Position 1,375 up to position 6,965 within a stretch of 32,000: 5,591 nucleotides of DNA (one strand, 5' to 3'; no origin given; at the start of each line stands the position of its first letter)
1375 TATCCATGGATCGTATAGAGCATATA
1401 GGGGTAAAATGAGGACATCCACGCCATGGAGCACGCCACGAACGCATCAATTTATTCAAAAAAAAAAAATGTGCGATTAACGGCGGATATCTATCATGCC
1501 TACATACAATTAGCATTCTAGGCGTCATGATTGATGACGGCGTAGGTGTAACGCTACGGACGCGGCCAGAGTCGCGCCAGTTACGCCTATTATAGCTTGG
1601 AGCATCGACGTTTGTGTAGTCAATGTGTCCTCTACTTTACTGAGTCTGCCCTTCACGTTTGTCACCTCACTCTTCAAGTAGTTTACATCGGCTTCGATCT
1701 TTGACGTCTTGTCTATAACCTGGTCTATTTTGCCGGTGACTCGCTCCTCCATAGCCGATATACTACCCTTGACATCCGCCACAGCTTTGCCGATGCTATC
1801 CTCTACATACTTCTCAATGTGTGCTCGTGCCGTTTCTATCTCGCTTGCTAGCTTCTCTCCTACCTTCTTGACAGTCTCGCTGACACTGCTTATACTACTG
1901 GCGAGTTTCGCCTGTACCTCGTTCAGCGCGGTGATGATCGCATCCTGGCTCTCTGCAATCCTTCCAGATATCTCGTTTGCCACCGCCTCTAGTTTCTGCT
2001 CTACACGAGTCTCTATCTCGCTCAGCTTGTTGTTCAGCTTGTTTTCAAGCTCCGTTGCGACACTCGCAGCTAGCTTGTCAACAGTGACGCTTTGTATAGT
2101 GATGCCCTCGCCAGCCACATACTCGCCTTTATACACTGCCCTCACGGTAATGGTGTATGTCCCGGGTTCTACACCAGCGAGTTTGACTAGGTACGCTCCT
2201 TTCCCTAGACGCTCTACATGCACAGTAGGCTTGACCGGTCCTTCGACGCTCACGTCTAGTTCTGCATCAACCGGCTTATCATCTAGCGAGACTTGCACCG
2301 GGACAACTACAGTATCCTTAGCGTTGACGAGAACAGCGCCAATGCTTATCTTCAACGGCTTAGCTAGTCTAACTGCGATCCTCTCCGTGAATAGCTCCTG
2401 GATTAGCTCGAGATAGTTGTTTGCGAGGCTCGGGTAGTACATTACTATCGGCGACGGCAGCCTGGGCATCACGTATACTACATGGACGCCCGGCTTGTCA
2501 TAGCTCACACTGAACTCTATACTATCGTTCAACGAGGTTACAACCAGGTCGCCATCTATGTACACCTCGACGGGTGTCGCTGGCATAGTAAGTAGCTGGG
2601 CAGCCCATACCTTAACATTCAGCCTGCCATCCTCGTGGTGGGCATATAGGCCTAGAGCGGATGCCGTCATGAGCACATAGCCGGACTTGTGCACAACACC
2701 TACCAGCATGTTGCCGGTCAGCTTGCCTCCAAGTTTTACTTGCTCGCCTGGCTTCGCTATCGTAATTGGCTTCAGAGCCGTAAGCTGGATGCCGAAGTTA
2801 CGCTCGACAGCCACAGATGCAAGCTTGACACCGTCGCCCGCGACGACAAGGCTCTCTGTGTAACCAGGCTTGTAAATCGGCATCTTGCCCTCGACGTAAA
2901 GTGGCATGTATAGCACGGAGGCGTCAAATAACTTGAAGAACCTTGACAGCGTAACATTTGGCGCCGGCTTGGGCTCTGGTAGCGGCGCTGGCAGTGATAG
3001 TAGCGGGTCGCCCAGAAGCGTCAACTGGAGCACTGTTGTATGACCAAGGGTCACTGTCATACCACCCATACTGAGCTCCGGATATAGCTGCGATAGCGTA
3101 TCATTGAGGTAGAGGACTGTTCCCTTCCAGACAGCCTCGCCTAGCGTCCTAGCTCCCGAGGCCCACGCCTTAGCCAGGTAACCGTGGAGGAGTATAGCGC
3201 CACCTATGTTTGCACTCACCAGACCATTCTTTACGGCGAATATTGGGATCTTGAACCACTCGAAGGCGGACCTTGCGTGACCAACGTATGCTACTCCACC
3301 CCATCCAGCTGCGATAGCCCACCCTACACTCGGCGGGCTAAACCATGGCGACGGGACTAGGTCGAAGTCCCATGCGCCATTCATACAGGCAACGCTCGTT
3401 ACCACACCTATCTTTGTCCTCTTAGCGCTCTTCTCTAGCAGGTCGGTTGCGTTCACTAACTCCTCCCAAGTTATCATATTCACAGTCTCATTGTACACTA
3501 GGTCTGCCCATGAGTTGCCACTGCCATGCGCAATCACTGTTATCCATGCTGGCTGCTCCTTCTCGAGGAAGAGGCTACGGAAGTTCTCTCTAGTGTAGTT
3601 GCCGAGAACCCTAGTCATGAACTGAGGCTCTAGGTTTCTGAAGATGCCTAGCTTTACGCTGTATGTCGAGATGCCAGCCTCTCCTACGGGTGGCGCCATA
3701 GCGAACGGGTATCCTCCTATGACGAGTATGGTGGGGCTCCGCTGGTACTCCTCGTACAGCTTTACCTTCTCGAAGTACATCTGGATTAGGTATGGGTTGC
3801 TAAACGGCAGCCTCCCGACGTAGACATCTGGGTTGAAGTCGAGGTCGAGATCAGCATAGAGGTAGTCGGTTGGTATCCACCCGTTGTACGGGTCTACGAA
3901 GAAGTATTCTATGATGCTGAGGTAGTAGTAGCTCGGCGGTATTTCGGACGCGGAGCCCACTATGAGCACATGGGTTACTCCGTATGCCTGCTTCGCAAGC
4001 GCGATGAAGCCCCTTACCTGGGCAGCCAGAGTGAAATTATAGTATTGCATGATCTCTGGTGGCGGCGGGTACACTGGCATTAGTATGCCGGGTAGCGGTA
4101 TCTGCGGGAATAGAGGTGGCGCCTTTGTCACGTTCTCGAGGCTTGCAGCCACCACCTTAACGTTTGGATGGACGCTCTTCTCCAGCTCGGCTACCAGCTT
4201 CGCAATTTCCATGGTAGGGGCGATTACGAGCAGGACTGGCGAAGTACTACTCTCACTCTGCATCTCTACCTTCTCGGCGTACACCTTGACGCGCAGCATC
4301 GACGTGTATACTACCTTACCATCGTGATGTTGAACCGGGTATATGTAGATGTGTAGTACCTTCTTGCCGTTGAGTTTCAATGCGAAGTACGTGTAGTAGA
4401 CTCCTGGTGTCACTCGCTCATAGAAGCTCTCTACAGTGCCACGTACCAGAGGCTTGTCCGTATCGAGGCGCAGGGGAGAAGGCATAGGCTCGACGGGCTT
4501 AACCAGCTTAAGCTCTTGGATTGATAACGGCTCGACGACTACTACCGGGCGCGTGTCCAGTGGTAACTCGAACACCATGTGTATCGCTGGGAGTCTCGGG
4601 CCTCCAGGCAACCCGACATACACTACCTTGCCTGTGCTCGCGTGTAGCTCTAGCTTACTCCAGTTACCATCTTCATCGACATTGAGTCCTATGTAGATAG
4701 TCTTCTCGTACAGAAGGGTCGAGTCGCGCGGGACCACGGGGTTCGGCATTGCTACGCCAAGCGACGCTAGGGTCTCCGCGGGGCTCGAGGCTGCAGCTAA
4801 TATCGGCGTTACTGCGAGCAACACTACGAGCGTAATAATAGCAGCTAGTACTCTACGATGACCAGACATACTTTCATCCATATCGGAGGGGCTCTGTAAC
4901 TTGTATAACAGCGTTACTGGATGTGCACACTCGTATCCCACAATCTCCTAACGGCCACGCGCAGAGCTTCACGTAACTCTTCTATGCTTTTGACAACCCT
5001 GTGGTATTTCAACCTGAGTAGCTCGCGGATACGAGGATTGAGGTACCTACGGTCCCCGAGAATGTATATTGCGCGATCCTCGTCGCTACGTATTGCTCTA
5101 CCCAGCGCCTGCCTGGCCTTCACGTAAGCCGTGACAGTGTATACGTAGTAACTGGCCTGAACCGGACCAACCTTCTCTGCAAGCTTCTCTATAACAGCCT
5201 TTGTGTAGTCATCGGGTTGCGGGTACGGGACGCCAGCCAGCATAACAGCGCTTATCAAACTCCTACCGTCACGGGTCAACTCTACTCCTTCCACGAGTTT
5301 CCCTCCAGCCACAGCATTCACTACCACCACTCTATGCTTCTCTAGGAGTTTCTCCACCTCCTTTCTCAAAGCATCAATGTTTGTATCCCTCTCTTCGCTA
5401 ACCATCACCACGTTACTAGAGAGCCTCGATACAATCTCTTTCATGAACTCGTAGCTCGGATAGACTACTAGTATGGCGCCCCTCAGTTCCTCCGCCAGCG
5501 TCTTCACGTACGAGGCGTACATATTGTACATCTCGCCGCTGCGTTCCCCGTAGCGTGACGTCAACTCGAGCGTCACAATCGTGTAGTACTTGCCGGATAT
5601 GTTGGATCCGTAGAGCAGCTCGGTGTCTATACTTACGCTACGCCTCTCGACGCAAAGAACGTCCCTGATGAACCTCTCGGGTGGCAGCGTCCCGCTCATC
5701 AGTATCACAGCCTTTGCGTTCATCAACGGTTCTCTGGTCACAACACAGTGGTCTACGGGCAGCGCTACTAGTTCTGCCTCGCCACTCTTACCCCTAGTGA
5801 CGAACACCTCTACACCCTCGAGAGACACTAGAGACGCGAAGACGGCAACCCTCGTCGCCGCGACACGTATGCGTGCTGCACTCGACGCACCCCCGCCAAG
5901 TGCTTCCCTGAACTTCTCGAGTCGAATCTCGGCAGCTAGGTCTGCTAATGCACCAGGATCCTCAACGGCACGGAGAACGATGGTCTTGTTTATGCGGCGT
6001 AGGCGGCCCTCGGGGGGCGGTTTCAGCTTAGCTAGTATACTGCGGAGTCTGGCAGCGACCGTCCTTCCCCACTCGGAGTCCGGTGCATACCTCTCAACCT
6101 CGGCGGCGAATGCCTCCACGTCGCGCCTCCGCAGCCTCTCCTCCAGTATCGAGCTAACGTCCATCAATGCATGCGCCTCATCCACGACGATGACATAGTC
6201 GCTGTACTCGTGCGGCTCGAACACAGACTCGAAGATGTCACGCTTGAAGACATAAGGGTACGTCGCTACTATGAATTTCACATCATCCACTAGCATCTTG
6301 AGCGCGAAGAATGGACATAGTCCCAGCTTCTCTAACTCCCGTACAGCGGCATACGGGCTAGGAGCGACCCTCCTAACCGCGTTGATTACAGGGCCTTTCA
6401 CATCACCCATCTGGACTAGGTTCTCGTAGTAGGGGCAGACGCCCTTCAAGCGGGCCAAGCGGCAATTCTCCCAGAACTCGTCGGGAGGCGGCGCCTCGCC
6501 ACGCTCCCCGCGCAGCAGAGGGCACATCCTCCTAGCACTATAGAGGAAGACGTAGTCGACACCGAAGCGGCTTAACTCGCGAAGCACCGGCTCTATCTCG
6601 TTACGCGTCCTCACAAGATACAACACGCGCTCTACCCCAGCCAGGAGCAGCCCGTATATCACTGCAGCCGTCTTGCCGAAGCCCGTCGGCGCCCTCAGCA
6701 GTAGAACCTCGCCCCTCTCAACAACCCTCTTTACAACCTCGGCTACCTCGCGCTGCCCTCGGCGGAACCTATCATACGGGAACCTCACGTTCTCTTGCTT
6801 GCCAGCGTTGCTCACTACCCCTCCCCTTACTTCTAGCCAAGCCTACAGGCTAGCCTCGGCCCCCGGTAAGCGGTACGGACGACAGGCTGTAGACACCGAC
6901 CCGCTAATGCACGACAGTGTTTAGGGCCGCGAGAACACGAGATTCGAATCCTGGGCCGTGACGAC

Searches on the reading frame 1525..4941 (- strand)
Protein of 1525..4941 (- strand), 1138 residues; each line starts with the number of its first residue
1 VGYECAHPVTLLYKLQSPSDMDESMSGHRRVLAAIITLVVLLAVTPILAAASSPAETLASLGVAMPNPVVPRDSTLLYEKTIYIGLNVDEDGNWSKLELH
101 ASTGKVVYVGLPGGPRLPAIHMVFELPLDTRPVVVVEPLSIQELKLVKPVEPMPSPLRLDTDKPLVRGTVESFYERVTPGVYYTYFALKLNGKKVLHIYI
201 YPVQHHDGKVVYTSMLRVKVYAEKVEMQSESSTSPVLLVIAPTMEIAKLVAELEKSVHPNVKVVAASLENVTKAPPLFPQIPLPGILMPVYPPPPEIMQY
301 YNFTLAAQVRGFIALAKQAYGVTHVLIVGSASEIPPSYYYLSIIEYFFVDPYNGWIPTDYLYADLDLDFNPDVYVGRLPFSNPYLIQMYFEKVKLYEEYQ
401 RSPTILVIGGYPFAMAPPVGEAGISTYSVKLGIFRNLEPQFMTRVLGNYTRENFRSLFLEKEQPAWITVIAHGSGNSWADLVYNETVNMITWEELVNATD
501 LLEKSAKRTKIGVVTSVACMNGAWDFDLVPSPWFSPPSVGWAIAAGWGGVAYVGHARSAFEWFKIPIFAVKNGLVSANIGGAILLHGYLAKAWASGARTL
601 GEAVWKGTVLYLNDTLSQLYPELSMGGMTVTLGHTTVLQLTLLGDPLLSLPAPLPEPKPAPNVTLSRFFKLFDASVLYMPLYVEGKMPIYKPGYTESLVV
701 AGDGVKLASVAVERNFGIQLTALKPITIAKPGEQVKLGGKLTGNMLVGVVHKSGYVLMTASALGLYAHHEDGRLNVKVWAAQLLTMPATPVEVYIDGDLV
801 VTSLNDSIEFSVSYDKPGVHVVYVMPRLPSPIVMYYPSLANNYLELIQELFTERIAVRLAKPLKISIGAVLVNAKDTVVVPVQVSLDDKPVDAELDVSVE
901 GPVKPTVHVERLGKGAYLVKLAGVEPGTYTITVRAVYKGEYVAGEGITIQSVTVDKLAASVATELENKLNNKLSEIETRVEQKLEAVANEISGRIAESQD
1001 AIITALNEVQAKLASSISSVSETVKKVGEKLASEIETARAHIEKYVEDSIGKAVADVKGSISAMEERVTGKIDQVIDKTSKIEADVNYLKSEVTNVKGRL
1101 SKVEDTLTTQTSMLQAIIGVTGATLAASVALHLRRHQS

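Call 47: search_protein_families(library=pfam, proteins=[window:1525-4941:-], max_evalue=0.001)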
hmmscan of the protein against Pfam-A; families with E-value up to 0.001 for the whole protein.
window:1525-4941:- (1138 aa): 3 families
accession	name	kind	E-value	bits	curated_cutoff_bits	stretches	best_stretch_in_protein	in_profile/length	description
PF01364.23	Peptidase_C25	-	3e-25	89.7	23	1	308-650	48-374/374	Peptidase family C25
PF01442.23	Apolipoprotein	-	6.5e-09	36.2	90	1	962-1111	35-185/190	Apolipoprotein A1/A4/E domain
PF04513.17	Baculo_PEP_C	-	2.1e-06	28.3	38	0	1027-1120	28-118/140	Baculovirus polyhedron envelope protein, PEP, C terminus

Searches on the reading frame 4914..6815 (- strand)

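Call 47: search_protein_families(library=pfam, proteins=[window:4914-6815:-], max_evalue=0.001)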
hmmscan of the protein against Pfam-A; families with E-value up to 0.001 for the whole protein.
window:4914-6815:- (633 aa): 4 families
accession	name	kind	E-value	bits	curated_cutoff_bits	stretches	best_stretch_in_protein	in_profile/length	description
PF13307.12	Helicase_C_2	-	2.6e-26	93.1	25.3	1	439-600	3-163/170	Helicase C-terminal domain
PF06733.21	DEAD_2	-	7.2e-12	45.7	21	1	66-221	1-159/172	DEAD_2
PF00270.35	DEAD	-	8e-08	32.6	26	1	27-85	7-69/167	DEAD/DEAH box helicase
PF04851.21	ResIII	-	0.00034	21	22.5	0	18-87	5-79/164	Type III restriction enzyme, res subunit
